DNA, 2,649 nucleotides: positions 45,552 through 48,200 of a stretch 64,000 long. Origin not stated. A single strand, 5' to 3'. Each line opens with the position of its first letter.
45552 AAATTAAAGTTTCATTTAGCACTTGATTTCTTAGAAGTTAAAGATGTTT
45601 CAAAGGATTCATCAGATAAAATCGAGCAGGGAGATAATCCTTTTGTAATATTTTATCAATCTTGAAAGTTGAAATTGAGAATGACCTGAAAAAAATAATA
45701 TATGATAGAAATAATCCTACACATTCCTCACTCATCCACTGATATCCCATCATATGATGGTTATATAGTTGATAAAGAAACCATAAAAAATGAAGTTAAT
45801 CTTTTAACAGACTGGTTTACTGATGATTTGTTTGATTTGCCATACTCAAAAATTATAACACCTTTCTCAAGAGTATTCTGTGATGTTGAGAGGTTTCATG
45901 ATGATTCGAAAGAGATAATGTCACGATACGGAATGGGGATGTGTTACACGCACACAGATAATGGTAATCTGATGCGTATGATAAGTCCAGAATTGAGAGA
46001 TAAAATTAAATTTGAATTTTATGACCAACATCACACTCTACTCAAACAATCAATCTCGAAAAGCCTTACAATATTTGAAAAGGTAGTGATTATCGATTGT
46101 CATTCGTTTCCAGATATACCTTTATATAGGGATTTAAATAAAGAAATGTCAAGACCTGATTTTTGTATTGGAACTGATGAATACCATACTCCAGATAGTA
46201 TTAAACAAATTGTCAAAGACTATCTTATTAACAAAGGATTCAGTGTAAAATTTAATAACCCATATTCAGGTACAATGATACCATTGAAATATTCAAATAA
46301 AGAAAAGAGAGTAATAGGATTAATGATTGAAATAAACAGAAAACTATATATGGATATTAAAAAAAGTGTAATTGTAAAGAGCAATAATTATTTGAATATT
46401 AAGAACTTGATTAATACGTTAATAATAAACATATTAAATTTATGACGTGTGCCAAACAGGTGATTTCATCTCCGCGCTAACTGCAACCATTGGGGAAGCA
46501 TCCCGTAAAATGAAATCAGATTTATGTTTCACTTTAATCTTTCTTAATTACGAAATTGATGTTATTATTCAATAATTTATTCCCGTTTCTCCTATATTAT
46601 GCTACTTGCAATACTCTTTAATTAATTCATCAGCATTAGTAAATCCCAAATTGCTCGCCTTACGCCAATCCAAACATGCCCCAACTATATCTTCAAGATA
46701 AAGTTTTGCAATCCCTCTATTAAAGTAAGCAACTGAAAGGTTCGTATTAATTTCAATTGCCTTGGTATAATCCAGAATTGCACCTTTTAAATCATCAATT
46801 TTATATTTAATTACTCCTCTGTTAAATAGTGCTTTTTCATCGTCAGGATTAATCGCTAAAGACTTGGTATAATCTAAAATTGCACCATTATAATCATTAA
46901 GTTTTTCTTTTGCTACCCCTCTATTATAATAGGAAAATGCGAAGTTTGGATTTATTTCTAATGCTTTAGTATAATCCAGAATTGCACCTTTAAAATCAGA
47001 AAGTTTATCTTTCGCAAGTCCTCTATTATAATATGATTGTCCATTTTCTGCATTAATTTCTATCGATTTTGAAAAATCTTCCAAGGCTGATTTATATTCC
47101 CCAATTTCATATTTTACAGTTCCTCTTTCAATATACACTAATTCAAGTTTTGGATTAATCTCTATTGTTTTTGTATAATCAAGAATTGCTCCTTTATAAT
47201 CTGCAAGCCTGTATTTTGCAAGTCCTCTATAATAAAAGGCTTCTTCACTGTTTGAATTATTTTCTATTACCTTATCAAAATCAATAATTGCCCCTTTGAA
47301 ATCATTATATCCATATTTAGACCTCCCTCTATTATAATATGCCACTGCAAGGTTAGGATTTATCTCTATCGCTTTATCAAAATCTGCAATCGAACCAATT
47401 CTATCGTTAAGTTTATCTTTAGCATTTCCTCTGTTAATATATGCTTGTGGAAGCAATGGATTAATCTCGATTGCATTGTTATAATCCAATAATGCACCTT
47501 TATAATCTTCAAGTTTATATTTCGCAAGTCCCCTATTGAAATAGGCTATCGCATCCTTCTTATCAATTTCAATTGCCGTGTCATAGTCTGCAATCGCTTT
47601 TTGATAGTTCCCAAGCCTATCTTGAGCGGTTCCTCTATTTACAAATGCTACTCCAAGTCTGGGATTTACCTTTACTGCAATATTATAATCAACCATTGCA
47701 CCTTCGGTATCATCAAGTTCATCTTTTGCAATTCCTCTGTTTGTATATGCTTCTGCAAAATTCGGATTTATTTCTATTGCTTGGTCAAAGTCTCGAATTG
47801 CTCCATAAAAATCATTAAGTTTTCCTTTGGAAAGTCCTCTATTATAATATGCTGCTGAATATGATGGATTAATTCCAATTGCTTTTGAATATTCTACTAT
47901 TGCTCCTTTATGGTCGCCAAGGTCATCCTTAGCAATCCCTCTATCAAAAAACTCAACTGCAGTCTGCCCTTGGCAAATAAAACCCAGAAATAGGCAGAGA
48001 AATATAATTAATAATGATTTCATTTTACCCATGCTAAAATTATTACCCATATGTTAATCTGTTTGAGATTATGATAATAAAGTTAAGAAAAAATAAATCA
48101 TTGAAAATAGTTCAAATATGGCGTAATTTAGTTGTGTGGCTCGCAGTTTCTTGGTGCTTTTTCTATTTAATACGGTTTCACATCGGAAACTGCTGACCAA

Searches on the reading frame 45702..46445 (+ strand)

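Call 39: search_protein_families(library=pfam, proteins=[window:45702-46445:+], max_evalue=0.001)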
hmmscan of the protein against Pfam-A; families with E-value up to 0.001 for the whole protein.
window:45702-46445:+ (247 aa): 1 family
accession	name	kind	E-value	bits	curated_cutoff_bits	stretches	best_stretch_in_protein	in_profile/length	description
PF05013.17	FGase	-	3e-42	145.7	28.9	1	3-217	2-219/219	N-formylglutamate amidohydrolase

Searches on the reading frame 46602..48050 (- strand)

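Call 39: search_protein_families(library=pfam, proteins=[window:46602-48050:-], max_evalue=0.001)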
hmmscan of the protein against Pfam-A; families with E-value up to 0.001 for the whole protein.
window:46602-48050:- (482 aa): 19 families
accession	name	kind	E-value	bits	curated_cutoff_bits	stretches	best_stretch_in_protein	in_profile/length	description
PF00515.34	TPR_1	-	6.5e-87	282.6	27.8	8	339-370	3-34/34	Tetratricopeptide repeat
PF13414.12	TPR_11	-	1e-67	224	26.8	8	146-180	7-41/42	TPR repeat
PF07719.23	TPR_2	-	1.4e-67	218.7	27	5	371-404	1-34/34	Tetratricopeptide repeat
PF13181.12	TPR_8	-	2.4e-49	161.7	25.7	4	338-369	2-33/34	Tetratricopeptide repeat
PF13431.12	TPR_17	-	8.6e-48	157.1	24.4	2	360-391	2-33/34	Tetratricopeptide repeat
PF13371.12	TPR_9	-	1.1e-31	109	35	0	166-203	28-65/73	Tetratricopeptide repeat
PF13432.12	TPR_16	-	1.3e-26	93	32.7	1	139-198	3-62/65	Tetratricopeptide repeat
PF13174.12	TPR_6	-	4.5e-18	65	26.3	0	270-301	1-32/33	Tetratricopeptide repeat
PF13424.12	TPR_12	-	5.6e-18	65.3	30.1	1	135-196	5-74/77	Tetratricopeptide repeat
PF13428.12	TPR_14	-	7.1e-15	54.5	23.5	0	140-174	8-42/44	Tetratricopeptide repeat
PF14559.12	TPR_19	-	1.2e-11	45.1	25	0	80-119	6-45/68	Tetratricopeptide repeat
PF25575.1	TPR_BSK1_C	-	6.3e-09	36.2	42.2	0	275-335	48-109/118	Serine/threonine-protein kinase BSK1-like, TPR repeats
PF10516.15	SHNi-TPR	-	2.9e-08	33.5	21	0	148-162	16-30/38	SHNi-TPR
PF01239.28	PPTA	-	4.7e-07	29.6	29.5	0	258-276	8-26/32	Protein prenyltransferase alpha subunit repeat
PF24575.1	TPR_Slam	-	8.4e-06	26.6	35.2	0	278-325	56-103/104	Surface lipoprotein assembly modifier, N-terminal TPR repeats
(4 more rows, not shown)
